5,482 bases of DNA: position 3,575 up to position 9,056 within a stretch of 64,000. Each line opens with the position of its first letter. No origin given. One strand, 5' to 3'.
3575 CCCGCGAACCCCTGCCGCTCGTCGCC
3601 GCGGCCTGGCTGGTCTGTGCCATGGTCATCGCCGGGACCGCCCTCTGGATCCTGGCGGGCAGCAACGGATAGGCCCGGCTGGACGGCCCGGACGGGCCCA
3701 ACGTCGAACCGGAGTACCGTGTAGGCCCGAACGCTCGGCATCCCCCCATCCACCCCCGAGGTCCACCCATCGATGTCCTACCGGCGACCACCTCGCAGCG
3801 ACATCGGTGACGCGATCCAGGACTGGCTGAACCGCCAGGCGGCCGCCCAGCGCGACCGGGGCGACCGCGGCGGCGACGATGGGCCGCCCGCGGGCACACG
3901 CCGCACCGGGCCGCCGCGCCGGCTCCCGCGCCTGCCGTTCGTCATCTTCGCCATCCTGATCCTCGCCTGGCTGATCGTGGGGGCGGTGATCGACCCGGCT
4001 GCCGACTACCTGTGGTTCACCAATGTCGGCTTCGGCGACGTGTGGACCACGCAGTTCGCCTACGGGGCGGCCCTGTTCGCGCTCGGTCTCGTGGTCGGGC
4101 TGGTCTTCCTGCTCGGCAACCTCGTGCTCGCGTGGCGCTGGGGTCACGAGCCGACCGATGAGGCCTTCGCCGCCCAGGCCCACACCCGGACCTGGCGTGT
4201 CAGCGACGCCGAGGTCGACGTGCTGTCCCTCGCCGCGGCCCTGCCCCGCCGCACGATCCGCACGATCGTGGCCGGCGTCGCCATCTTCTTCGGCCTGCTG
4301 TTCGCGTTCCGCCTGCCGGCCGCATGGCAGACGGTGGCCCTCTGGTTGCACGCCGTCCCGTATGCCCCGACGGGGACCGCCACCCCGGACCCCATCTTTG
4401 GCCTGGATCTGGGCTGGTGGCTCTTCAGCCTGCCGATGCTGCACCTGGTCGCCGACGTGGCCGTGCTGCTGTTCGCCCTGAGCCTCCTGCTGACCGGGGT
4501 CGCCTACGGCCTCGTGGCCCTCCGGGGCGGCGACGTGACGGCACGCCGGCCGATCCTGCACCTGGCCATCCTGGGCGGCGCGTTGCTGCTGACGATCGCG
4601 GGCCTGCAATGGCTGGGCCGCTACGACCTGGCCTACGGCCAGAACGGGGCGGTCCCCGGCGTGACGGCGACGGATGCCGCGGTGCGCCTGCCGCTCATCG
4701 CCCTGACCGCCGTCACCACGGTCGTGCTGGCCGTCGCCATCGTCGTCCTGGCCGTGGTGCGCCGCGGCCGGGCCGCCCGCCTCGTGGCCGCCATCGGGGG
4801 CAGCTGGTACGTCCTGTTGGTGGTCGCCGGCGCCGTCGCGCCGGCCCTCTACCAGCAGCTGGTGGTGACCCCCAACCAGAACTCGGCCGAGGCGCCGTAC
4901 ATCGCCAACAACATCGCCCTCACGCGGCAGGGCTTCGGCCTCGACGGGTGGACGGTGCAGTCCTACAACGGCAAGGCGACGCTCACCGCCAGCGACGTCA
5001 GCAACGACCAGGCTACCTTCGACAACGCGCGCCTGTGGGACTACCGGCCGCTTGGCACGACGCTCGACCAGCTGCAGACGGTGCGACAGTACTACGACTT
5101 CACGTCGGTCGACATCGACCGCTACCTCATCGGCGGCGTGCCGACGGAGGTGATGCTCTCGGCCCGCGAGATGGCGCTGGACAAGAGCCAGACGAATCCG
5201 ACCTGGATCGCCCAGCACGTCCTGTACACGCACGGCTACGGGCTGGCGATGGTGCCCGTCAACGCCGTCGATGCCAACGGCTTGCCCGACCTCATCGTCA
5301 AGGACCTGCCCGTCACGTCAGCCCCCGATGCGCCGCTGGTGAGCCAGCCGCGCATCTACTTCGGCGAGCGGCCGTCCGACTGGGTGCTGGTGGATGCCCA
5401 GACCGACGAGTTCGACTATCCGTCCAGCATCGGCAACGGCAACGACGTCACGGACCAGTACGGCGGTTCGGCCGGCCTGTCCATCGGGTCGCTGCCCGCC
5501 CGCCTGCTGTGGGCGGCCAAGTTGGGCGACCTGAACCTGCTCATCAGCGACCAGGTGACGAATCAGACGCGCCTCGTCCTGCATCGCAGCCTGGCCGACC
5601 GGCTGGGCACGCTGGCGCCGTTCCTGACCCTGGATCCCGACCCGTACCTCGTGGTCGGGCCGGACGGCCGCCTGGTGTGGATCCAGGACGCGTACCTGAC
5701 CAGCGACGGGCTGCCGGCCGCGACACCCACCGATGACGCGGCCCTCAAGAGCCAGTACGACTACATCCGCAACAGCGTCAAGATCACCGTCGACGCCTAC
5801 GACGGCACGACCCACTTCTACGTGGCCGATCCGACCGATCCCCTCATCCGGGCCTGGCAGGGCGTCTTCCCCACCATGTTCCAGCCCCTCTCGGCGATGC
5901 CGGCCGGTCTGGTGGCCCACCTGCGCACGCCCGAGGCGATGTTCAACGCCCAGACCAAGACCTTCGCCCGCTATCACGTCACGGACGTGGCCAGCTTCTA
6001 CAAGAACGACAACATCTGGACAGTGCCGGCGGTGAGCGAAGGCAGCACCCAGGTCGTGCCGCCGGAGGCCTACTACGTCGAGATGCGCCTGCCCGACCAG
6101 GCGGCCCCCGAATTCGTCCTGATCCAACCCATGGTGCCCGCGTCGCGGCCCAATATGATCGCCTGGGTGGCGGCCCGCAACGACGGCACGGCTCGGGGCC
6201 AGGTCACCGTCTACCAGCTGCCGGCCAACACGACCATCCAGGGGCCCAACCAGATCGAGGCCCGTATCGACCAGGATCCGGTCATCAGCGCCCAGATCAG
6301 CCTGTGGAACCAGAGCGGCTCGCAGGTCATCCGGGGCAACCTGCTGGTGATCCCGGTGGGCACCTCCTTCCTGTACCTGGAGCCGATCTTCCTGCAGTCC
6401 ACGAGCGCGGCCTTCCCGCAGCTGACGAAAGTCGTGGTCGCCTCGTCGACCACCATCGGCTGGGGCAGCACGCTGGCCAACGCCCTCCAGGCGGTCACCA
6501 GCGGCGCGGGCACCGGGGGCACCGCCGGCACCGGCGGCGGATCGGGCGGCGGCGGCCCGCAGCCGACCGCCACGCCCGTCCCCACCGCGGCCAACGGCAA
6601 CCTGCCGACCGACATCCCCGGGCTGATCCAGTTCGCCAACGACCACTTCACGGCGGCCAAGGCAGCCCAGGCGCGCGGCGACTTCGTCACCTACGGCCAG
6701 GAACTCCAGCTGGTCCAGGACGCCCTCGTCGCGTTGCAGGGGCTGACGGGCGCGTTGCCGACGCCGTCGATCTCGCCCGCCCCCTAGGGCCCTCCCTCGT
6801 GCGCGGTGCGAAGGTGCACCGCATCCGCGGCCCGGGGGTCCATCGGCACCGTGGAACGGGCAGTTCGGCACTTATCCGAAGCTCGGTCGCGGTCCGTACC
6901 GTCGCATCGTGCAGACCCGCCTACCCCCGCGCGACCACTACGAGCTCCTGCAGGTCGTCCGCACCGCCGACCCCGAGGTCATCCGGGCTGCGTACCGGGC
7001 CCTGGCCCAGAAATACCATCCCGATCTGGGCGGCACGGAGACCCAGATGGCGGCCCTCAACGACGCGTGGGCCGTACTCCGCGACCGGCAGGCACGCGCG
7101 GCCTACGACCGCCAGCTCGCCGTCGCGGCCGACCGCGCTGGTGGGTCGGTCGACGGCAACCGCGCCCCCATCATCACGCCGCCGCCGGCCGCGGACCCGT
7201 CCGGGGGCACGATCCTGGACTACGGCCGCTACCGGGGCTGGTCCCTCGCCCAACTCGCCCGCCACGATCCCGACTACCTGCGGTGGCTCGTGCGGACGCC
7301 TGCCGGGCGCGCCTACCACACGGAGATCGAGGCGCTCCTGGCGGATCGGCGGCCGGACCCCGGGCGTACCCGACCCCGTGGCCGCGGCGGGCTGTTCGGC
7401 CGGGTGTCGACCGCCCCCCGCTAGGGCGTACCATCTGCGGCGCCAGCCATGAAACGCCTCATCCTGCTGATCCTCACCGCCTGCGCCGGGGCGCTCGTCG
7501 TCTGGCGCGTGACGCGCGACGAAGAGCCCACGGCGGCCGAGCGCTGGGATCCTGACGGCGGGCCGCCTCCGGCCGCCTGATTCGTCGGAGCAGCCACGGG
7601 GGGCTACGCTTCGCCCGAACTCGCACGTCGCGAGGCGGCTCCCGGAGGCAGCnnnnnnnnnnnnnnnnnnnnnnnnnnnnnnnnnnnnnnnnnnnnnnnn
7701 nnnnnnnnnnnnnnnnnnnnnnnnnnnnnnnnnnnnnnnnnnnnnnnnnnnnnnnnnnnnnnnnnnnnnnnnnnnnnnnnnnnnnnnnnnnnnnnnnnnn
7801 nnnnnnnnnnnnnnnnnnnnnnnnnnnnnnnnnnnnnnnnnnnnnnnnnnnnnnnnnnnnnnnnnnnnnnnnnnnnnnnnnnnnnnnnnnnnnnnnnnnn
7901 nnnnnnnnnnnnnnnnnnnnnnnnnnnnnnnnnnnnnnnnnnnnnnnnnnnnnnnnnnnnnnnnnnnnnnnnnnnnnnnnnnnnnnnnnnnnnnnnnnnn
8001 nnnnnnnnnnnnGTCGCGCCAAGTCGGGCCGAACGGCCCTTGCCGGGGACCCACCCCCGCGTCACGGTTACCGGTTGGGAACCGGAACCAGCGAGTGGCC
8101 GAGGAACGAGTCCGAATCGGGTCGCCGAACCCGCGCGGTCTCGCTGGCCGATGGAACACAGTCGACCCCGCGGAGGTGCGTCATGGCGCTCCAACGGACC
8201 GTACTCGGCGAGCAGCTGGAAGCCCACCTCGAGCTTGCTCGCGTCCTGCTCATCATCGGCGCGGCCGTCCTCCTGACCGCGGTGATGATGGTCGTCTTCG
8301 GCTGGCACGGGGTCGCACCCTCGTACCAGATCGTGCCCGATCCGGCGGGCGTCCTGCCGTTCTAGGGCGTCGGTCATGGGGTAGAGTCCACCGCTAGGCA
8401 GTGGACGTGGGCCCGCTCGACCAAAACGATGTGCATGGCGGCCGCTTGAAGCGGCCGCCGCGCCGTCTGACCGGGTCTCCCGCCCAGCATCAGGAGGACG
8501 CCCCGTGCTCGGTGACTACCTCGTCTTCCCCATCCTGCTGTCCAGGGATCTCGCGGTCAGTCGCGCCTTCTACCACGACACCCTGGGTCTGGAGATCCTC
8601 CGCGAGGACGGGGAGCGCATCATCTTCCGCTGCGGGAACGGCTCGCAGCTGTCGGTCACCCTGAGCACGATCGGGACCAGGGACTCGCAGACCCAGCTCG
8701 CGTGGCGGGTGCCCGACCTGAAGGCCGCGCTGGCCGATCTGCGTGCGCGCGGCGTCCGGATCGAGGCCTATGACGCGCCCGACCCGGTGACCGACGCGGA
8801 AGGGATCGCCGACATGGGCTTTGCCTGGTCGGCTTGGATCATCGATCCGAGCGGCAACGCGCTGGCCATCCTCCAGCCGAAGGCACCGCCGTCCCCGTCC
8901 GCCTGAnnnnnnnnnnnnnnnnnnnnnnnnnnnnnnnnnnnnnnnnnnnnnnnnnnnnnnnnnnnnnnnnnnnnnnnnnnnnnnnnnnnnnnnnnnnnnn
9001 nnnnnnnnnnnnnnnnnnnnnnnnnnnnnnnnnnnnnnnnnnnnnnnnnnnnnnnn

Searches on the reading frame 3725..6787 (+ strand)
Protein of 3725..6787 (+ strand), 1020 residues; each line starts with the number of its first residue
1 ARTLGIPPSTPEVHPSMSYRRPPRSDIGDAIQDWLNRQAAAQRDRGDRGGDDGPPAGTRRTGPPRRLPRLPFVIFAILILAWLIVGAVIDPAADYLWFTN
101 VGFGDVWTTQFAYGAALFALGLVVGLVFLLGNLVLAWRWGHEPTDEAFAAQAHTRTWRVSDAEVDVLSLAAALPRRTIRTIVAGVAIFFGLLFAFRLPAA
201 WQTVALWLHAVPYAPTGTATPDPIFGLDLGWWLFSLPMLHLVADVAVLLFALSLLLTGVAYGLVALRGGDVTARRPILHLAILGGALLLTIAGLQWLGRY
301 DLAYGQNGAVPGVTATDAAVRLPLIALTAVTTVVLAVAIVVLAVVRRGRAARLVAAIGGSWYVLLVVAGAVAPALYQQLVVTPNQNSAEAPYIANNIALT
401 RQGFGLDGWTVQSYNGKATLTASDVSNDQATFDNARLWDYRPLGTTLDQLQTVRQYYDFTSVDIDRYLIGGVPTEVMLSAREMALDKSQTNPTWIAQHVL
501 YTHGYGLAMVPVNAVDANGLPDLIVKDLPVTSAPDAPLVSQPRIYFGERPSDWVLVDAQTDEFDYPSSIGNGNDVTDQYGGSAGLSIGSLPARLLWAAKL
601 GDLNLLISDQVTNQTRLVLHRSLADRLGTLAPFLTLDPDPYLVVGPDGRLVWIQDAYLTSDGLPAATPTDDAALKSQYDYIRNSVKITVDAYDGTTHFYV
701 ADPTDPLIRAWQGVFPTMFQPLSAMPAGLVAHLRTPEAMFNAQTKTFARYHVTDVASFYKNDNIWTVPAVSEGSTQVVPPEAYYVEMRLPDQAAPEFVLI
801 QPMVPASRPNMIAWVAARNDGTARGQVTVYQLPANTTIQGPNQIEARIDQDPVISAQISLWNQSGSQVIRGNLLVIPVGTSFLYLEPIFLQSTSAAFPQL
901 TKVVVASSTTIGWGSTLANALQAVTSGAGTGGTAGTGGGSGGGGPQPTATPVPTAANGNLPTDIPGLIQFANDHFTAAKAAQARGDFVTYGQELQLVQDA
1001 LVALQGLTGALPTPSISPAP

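Call 73: search_protein_families(library=pfam, max_evalue=0.00001, proteins=[window:3725-6787:+])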
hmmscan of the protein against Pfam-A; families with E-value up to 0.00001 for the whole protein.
window:3725-6787:+ (1020 aa): 1 family
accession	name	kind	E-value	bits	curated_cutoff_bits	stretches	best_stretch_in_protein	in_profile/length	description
PF03699.18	UPF0182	-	7.5e-238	792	27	1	73-861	3-770/770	Uncharacterised protein family (UPF0182)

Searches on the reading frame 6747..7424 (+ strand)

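Call 73: search_protein_families(library=pfam, max_evalue=0.00001, proteins=[window:6747-7424:+])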
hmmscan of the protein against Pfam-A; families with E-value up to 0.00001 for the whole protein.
window:6747-7424:+ (225 aa): 1 family
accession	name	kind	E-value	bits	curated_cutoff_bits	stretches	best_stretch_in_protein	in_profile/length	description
PF00226.36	DnaJ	-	5.5e-15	55.7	27.8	1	63-121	1-63/63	DnaJ domain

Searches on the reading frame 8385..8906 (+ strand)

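Call 73: search_protein_families(library=pfam, max_evalue=0.00001, proteins=[window:8385-8906:+])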
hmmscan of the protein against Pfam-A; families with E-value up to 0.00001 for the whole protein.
window:8385-8906:+ (173 aa): 1 family
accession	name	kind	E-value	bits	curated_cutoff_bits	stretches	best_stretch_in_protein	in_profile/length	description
PF12681.13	Glyoxalase_2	-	8e-06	26.2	30.1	0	48-123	3-83/118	Glyoxalase-like domain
